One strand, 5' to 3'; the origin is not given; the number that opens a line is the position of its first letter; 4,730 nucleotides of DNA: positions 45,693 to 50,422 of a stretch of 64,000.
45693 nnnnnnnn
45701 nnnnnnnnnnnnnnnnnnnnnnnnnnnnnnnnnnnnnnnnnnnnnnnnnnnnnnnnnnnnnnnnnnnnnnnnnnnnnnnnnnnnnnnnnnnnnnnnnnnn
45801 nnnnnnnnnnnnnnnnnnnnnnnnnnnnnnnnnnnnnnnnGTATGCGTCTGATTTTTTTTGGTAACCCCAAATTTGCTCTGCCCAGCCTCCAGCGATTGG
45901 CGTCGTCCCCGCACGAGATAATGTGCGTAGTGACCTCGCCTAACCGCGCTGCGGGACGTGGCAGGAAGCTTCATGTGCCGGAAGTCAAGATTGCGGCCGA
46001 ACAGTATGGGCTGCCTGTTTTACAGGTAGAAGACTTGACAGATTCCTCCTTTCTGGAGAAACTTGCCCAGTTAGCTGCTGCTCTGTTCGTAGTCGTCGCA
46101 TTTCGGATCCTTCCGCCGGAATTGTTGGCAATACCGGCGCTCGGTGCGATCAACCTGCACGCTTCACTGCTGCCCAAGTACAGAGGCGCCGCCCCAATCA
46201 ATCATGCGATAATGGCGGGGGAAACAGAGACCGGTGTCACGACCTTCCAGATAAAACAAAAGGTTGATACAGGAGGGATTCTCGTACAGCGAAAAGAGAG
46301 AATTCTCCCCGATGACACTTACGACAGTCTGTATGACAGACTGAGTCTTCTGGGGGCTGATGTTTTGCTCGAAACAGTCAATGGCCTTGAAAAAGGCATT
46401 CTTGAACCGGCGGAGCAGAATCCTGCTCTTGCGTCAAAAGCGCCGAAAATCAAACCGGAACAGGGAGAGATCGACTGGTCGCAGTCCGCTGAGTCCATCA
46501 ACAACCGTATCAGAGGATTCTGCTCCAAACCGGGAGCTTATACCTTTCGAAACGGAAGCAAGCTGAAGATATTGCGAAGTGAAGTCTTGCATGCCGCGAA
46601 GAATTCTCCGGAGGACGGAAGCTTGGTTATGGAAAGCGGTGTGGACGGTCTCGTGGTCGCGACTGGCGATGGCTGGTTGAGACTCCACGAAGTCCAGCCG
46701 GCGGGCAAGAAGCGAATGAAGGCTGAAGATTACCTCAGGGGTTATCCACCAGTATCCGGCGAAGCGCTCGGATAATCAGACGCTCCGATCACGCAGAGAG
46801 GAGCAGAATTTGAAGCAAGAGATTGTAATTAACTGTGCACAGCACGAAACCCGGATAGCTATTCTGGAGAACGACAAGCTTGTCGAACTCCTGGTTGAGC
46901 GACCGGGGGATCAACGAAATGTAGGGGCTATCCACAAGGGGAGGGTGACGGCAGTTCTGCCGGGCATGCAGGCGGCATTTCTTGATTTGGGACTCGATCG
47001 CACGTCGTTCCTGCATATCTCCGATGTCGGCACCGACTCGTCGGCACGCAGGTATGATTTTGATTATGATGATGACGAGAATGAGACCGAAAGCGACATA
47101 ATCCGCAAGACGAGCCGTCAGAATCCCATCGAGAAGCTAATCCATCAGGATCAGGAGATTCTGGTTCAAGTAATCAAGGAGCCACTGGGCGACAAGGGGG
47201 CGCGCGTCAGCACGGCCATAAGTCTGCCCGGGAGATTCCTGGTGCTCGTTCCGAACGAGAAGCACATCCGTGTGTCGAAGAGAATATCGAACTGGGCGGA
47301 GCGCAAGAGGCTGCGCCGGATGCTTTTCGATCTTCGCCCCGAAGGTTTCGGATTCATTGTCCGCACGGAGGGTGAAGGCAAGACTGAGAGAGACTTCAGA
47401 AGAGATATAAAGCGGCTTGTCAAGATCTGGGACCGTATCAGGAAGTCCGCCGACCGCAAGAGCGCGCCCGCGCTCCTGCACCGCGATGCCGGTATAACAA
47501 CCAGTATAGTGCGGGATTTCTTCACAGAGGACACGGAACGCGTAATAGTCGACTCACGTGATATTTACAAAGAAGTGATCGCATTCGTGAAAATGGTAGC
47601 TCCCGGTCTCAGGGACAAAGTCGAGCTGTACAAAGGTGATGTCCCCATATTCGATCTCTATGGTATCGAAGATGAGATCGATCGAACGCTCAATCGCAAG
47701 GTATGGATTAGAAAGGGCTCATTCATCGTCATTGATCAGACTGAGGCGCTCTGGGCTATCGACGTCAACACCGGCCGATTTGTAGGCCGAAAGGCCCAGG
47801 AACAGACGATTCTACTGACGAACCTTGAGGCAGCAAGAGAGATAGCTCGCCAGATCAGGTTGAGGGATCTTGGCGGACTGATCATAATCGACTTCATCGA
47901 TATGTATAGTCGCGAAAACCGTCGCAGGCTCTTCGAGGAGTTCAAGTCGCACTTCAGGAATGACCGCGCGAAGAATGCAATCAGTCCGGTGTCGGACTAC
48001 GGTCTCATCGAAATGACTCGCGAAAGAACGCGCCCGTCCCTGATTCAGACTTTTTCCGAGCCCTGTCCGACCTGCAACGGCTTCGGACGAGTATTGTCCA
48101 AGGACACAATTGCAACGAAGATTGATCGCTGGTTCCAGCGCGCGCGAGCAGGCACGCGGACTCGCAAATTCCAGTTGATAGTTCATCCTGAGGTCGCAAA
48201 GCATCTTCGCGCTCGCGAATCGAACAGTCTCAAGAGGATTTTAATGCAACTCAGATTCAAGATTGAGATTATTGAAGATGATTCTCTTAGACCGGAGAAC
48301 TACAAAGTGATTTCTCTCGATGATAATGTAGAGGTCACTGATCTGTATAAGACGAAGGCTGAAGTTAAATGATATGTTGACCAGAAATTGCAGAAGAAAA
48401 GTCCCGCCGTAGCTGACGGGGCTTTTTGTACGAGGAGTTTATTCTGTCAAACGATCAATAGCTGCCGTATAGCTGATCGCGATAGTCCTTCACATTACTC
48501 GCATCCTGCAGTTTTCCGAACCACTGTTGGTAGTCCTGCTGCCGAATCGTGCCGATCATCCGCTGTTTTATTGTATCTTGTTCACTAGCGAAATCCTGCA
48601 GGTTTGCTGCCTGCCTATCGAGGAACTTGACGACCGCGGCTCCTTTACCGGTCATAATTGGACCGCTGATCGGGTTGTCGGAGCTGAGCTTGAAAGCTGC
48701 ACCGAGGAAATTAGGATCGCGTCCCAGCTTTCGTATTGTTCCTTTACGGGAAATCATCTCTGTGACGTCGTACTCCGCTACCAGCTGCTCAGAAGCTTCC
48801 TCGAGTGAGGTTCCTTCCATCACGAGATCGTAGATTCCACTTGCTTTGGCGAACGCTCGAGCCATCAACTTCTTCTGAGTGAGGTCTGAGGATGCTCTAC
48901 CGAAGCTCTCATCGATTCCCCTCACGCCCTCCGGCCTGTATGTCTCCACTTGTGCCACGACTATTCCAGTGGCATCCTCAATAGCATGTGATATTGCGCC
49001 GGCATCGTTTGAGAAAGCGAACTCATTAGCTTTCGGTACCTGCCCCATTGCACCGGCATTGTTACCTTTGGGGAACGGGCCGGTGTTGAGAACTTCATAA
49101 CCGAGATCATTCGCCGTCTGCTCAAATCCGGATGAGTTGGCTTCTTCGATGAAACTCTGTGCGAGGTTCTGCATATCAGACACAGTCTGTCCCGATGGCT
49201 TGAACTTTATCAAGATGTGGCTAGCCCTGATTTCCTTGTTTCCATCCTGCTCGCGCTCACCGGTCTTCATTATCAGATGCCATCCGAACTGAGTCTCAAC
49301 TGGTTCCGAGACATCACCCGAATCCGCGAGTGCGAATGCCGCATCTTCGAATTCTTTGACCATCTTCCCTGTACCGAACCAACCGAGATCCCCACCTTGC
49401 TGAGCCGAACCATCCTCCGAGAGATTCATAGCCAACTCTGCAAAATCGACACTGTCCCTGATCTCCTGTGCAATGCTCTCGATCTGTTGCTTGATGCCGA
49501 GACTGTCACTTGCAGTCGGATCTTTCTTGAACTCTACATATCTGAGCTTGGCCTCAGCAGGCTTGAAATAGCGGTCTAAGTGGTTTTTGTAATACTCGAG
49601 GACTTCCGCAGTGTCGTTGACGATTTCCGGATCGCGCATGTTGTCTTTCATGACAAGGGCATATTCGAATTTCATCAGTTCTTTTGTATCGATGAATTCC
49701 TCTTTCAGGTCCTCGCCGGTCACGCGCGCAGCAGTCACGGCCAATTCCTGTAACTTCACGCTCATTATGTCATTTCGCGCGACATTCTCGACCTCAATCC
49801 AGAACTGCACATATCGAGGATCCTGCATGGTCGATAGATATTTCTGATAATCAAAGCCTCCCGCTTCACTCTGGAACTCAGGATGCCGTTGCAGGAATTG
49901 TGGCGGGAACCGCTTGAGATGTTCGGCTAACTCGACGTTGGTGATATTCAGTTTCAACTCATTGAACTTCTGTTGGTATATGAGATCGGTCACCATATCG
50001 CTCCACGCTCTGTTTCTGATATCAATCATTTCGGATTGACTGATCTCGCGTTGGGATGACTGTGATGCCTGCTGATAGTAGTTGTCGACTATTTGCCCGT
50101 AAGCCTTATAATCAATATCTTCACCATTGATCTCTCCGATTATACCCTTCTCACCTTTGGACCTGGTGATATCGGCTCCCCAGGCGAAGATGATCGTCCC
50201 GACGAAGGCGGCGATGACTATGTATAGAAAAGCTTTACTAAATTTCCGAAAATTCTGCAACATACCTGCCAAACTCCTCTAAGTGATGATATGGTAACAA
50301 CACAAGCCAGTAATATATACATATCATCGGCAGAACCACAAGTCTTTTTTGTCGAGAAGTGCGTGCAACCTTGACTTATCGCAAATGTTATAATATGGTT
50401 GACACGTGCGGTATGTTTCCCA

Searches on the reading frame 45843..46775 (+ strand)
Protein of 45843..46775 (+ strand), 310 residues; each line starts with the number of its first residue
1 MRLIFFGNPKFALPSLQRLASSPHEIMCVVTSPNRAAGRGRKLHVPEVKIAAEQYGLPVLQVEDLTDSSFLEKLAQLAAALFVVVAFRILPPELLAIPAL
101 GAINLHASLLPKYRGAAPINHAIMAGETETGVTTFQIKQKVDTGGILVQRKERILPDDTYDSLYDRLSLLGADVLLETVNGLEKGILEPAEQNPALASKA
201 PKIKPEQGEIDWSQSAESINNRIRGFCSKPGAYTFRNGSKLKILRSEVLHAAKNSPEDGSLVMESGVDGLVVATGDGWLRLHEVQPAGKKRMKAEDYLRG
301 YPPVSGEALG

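Call 35: search_protein_families(library=pfam, proteins=[window:45843-46775:+], max_evalue=0.0001)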
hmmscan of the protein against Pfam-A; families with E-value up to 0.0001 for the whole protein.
window:45843-46775:+ (310 aa): 2 families
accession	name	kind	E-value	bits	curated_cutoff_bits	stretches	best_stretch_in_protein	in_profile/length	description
PF00551.24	Formyl_trans_N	-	2.2e-37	129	26.1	1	1-178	1-180/181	Formyl transferase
PF02911.23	Formyl_trans_C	-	6e-30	103.8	21.1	1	202-301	1-99/100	Formyl transferase, C-terminal domain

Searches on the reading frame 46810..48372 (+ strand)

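Call 35: search_protein_families(library=pfam, proteins=[window:46810-48372:+], max_evalue=0.0001)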
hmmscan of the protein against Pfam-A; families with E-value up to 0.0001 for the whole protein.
window:46810-48372:+ (520 aa): 2 families
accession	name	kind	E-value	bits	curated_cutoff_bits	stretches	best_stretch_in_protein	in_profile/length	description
PF10150.14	RNase_E_G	-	2.4e-103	345.7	25.5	1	138-407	1-270/270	Ribonuclease E/G family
PF20833.2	RNase_E_G_Thio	-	5.2e-09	36.6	26.8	1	418-500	1-83/86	RNase E/G, Thioredoxin-like domain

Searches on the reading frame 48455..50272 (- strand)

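Call 35: search_protein_families(library=pfam, proteins=[window:48455-50272:-], max_evalue=0.0001)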
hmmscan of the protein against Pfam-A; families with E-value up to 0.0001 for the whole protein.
window:48455-50272:- (605 aa): 5 families
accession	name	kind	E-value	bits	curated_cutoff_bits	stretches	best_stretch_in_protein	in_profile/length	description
PF13616.12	Rotamase_3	-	8.5e-34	117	22.5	1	237-335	12-111/116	PPIC-type PPIASE domain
PF00639.27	Rotamase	-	4e-30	105.1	21.7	1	248-336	6-95/97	PPIC-type PPIASE domain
PF13623.11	SurA_N_2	-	7.7e-25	87.9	28.5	1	5-147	1-143/145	SurA-like N-terminal domain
PF13624.11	SurA_N_3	-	1.2e-16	61.4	27.2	1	4-152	1-141/162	SurA-like N-terminal domain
PF13145.12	Rotamase_2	-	3.7e-16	60.5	27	1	222-334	4-103/121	PPIC-type PPIASE domain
